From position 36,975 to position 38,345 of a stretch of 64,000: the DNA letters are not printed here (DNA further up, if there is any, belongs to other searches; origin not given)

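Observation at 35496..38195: Membrane desaturase-family di-iron enzyme partnered with a Rieske ferredoxin and its reductase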

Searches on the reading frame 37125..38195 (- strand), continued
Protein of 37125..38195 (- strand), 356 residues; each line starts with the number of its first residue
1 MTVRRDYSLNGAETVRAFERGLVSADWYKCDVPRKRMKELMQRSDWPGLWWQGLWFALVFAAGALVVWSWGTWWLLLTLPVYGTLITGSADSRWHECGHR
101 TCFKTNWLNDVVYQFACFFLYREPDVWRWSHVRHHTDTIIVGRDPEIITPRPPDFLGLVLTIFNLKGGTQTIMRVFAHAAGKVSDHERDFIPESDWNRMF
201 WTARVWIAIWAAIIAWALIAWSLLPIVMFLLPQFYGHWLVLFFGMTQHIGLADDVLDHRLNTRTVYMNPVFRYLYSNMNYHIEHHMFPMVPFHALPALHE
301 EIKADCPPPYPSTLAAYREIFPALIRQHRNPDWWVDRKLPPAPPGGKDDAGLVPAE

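Call 17: get_annotated_region(hit=H1, flank=8000)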
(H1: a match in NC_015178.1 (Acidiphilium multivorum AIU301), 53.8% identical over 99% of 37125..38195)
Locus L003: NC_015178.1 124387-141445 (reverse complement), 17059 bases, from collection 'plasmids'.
description: Acidiphilium multivorum AIU301 plasmid pACMV1, complete sequence
organism: Acidiphilium multivorum AIU301 (NCBI taxid 926570)
taxonomy: Bacteria; Pseudomonadota; Alphaproteobacteria; Rhodospirillales; Acetobacteraceae; Acidiphilium; Acidiphilium multivorum; Acidiphilium multivorum AIU301
host: -; source: -; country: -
typing (MOB-suite, as given by PLSDB): conjugative; replicon rep_cluster_748; relaxase MOBF; mating-pair formation MPF_T
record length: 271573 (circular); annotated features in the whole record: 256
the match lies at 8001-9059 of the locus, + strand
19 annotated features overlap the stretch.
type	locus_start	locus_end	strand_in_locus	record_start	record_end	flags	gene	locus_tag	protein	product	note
CDS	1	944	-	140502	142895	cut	-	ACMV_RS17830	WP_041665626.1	VirB4 family type IV secretion/conjugal transfer ATPase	-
CDS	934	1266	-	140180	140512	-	-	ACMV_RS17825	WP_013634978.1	type IV secretion system protein VirB3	-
CDS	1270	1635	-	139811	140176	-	-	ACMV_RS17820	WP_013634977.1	TrbC/VirB2 family protein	-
CDS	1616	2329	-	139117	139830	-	-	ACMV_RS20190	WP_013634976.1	lytic transglycosylase domain-containing protein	-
CDS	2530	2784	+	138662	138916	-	-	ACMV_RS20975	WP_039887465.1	hypothetical protein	-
CDS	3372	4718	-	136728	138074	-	-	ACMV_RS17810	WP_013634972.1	IS1380 family transposase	-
CDS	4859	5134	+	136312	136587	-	-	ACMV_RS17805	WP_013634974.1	MBL fold metallo-hydrolase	-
CDS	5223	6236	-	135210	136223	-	-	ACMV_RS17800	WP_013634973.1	LacI family DNA-binding transcriptional regulator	-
CDS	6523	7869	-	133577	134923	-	-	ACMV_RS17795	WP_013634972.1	IS1380 family transposase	-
CDS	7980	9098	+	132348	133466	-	-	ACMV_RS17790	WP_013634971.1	fatty acid desaturase family protein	-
CDS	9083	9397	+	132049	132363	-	-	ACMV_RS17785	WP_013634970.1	MocE family 2Fe-2S type ferredoxin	-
CDS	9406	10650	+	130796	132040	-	-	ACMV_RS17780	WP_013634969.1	FAD-dependent oxidoreductase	-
CDS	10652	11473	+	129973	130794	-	-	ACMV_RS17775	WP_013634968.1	TIM barrel protein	-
CDS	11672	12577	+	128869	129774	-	-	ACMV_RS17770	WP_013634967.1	sugar phosphate isomerase/epimerase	-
CDS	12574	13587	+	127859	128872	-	-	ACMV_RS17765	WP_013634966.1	Gfo/Idh/MocA family oxidoreductase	-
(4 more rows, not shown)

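Call 25: search_solved_structures(query=window:37125-38195:-, max_evalue=1)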
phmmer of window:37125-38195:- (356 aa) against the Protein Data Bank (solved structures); distinct sequences matched with E-value up to 1: 0.

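Call 27: find_related_loci(query=A1, collection=genome_contigs, flank=10000)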
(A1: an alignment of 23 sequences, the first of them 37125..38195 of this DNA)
Query A1 (356 aa) in genome_contigs; peptide patterns used: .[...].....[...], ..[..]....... (x = any residue, [..] = any of these).
600 stretches matched a pattern (row limit reached: there are more); 593 encode a relative of the query (tblastn E <= 1e-3); the best 80 are kept; 80 distinct loci.
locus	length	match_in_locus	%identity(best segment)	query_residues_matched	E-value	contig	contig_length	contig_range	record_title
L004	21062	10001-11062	66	1-356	3e-156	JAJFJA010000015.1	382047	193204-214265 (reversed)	MAG: Alphaproteobacteria bacterium isolate OFTM349 OFTM349_14, whole genome shotgun sequence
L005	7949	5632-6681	68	1-350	8e-155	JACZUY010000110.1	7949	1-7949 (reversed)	MAG: Proteobacteria bacterium isolate B17T1B10 B17T1B10_NODE6558, whole genome shotgun sequence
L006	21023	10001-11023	63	3-343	5e-146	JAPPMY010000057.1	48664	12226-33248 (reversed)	MAG: Rhodospirillales bacterium isolate RHO3_bin_58 NODE_1567_length_48664_cov_25.976321, whole genome shotgun sequence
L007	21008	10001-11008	62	5-340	1e-141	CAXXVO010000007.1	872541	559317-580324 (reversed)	MAG: Alphaproteobacteria bacterium isolate b1e32fb5-33d9-4808-b364-4179d3f700a5 genome assembly, contig: contig_7, whole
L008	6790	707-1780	58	5-355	6e-137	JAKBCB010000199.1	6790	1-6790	MAG: Proteobacteria bacterium isolate ZJ5.bin38 NODE_16598_length_6790_cov_1.656161, whole genome shotgun sequence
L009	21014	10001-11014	58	3-340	1e-136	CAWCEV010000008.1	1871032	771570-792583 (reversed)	MAG: uncultured Alphaproteobacteria bacterium isolate MFD09495.bin.1.112 genome assembly, contig: contig_776, whole geno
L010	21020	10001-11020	57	2-341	3e-136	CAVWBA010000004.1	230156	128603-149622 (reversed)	MAG: uncultured Alphaproteobacteria bacterium isolate MFD05502.bin.1.145 genome assembly, contig: contig_12219, whole ge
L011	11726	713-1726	57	3-340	2e-136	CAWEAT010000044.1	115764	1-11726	MAG: uncultured Alphaproteobacteria bacterium isolate MFD05502.bin.2.63 genome assembly, contig: contig_65404, whole gen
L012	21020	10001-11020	57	2-341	3e-135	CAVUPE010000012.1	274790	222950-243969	MAG: uncultured Alphaproteobacteria bacterium isolate MFD05841.bin.2.44 genome assembly, contig: contig_19073, whole gen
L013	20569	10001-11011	57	4-340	3e-135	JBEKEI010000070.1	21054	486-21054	MAG: Roseiarcus sp. isolate SPRUCE 202 SPRUCE_202_70, whole genome shotgun sequence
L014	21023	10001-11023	57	1-341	8e-135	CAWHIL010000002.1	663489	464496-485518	MAG: uncultured Alphaproteobacteria bacterium isolate MFD01716.bin.1.31 genome assembly, contig: contig_16842, whole gen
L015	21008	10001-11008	57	5-340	4e-134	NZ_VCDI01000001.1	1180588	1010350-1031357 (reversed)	Lichenicoccus roseus strain KEBCLARHB70R NODE_1, whole genome shotgun sequence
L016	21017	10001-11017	58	4-342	6e-134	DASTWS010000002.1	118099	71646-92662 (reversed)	MAG TPA_asm: Verrucomicrobiia bacterium isolate SMAG_U2394 k141_1061329, whole genome shotgun sequence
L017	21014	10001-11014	56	3-340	6e-133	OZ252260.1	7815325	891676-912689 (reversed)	MAG: Hoeflea sp. isolate 2f27de24-c198-4795-9465-b2fefa61cf49 genome assembly, chromosome: 1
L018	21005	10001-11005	57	5-339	4e-133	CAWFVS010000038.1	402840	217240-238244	MAG: uncultured Alphaproteobacteria bacterium isolate MFD05377.bin.2.108 genome assembly, contig: contig_39854, whole ge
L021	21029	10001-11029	59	4-345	3e-131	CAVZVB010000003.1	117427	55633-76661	MAG: uncultured Alphaproteobacteria bacterium isolate MFD02416.bin.2.53 genome assembly, contig: contig_108646, whole ge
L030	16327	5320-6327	55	5-340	9e-128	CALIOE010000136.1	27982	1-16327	MAG: uncultured Rhizobiaceae group bacterium isolate R2_Bin_Bin_118_1 genome assembly, contig: c_000000593863, whole gen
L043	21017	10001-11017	53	2-340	2e-125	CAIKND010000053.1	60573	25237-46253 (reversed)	MAG: uncultured Acidobacteriaceae bacterium isolate AM-2014_bin-0823 genome assembly, contig: bin-0823:053/241, whole ge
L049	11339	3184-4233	50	6-355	2e-124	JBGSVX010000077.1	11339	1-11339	MAG: Terrimicrobiaceae bacterium isolate JTS-AC467 k141_1324607, whole genome shotgun sequence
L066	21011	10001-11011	55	4-340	6e-123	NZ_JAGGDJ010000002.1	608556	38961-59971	Paenibacillus artemisiicola strain MWE-103 contig2_Paenibacillus_sp._MWE-103, whole genome shotgun sequence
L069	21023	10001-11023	54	2-342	2e-122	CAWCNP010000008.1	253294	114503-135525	MAG: uncultured Solirubrobacterales bacterium isolate MFD05502.bin.2.86 genome assembly, contig: contig_40151, whole gen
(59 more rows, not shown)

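Call 30: find_encoding_contigs(protein=P0004, flank=10000, max_places=2)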
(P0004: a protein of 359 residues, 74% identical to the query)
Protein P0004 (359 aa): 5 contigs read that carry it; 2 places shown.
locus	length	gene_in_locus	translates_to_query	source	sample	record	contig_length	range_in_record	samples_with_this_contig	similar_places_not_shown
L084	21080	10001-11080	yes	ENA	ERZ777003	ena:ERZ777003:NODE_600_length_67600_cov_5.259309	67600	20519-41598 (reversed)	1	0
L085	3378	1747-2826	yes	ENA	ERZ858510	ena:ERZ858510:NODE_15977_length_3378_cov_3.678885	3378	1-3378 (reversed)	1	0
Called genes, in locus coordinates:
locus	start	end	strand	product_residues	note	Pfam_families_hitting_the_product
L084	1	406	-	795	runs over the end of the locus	PF00171:Aldedh, PF07368:DUF1487 (faint), PF00171:Aldedh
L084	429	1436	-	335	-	PF01791:DeoC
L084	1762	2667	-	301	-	PF01261:AP_endonuc_2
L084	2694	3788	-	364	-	PF01408:GFO_IDH_MocA, PF22725:GFO_IDH_MocA_C3, PF02894:GFO_IDH_MocA_C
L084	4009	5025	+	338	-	PF00356:LacI, PF13407:Peripla_BP_4, PF00532:Peripla_BP_1 (weak)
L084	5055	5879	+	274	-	PF05721:PhyH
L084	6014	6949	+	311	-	PF13458:Peripla_BP_6 (faint), PF13407:Peripla_BP_4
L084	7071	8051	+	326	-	PF02653:BPD_transp_2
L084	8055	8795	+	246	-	PF00005:ABC_tran, PF13304:AAA_21 (faint)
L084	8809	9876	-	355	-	PF00356:LacI, PF13407:Peripla_BP_4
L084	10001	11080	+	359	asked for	PF00487:FA_desaturase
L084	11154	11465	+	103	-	PF00355:Rieske, PF13806:Rieske_2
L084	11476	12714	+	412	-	PF01266:DAO (faint), PF07992:Pyr_redox_2, PF13241:NAD_binding_7 (faint), PF13450:NAD_binding_8 (faint), PF00070:Pyr_redox, PF14759:Reductase_C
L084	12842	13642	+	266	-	PF02673:BacA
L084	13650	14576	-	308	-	PF00211:Guanylate_cyc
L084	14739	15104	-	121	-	PF01152:Bac_globin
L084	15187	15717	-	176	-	PF00080:Sod_Cu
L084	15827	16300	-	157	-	PF01575:MaoC_dehydratas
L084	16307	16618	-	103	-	PF07876:Dabb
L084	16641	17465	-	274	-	PF00248:Aldo_ket_red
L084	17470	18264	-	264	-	PF00378:ECH_1, PF16113:ECH_2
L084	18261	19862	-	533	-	PF00732:GMC_oxred_N, PF00890:FAD_binding_2 (faint), PF01266:DAO, PF05199:GMC_oxred_C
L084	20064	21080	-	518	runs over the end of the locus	PF01144:CoA_trans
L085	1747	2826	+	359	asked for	PF00487:FA_desaturase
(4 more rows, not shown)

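Call 31: find_encoding_contigs(protein=P0006, flank=10000, max_places=2)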
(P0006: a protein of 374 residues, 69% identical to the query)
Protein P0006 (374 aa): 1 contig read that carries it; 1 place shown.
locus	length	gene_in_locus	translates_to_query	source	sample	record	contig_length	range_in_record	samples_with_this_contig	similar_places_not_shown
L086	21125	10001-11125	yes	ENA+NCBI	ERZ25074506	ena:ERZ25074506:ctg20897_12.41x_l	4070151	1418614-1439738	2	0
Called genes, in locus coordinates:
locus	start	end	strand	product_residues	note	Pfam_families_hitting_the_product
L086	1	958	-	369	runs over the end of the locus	PF00355:Rieske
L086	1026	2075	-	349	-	PF00892:EamA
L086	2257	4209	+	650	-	PF16177:ACAS_N, PF00501:AMP-binding, PF13193:AMP-binding_C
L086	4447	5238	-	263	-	PF00561:Abhydrolase_1, PF00975:Thioesterase, PF12146:Hydrolase_4, PF12697:Abhydrolase_6, PF06821:Ser_hydrolase (faint), PF08386:Abhydrolase_4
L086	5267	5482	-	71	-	PF06698:DUF1192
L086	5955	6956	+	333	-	PF08240:ADH_N, PF00107:ADH_zinc_N, PF13602:ADH_zinc_N_2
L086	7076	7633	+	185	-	PF06242:TrcR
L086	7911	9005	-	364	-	PF21320:WHD_Rv2258c, PF13489:Methyltransf_23, PF00891:Methyltransf_2 (weak), PF05175:MTS, PF08241:Methyltransf_11, PF08242:Methyltransf_12, PF13649:Methyltransf_25, PF13847:Methyltransf_31, +1 more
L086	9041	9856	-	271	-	PF05721:PhyH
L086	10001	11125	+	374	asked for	PF00487:FA_desaturase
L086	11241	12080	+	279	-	PF00892:EamA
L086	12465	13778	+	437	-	PF12867:DinB_2, PF03781:FGE-sulfatase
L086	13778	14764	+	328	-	PF10017:Methyltransf_33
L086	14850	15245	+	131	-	PF07883:Cupin_2, PF02311:AraC_binding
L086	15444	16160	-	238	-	PF00005:ABC_tran, PF13304:AAA_21 (faint)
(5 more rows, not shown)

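Call 32: find_encoding_contigs(protein=P0001, flank=10000, max_places=2)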
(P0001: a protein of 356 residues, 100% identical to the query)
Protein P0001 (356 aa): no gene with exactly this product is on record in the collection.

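Call 33: find_encoding_contigs(protein=P0002, flank=10000, max_places=3)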
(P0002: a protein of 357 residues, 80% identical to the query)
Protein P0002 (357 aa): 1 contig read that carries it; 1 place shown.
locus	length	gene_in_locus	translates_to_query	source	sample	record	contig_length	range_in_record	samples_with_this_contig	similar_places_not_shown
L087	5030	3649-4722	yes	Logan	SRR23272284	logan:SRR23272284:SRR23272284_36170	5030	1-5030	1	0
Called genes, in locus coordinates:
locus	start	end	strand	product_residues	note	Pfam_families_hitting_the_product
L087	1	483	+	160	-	?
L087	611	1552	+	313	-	PF13407:Peripla_BP_4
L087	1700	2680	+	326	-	PF02653:BPD_transp_2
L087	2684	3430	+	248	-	PF00005:ABC_tran, PF13304:AAA_21 (faint)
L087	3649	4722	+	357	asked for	PF00487:FA_desaturase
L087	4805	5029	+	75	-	?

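Call 49: search_solved_structures(query=A1, max_evalue=10)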
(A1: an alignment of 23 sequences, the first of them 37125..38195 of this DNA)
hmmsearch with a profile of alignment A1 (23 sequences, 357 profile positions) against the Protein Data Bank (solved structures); distinct sequences matched with E-value up to 10: 1.
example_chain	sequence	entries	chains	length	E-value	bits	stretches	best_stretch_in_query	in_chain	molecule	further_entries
4a5x_A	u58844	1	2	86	0.91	11.8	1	279-333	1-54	MIT DOMAIN-CONTAINING PROTEIN 1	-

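Call 57: predict_structure(alignment_id=A3)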
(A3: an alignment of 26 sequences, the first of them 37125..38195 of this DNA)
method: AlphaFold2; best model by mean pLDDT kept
length: 356 residues; sequences in the alignment: 26
mean_pLDDT: 80.8   pTM: 0.80
mean pLDDT of the five models: 80.8, 80.6, 79.9, 76.4, 73.4
residues with pLDDT >= 90: 121; 70-90: 150; 50-70: 66; < 50: 19
segments of 3 or more residues with pLDDT < 50: 343-356
pLDDT, mean of each block of 10 residues (from residue 1): 56 67 60 86 87 91 97 94 91 84 91 93 90 73 59 83 89 97 90 95 98 98 96 90 78 58 70 62 80 84 81 86 86 71 44 37
secondary structure, 60 per line:
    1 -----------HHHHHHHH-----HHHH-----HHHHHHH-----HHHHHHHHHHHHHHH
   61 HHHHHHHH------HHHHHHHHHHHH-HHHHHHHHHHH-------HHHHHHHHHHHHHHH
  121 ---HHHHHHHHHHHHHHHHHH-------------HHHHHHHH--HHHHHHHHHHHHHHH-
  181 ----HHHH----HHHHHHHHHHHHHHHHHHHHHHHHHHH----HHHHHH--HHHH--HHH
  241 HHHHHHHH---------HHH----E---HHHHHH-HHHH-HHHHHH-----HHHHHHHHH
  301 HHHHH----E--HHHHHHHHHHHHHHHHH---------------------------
elements in order: H12-19 H25-28 H34-40 H46-68 H75-86 H88-98 H106-120 H124-141 H155-162 H165-179 H185-188 H193-219 H224-229 H232-235 H238-248 H269-274 H276-279 H281-286 H292-305 H313-329
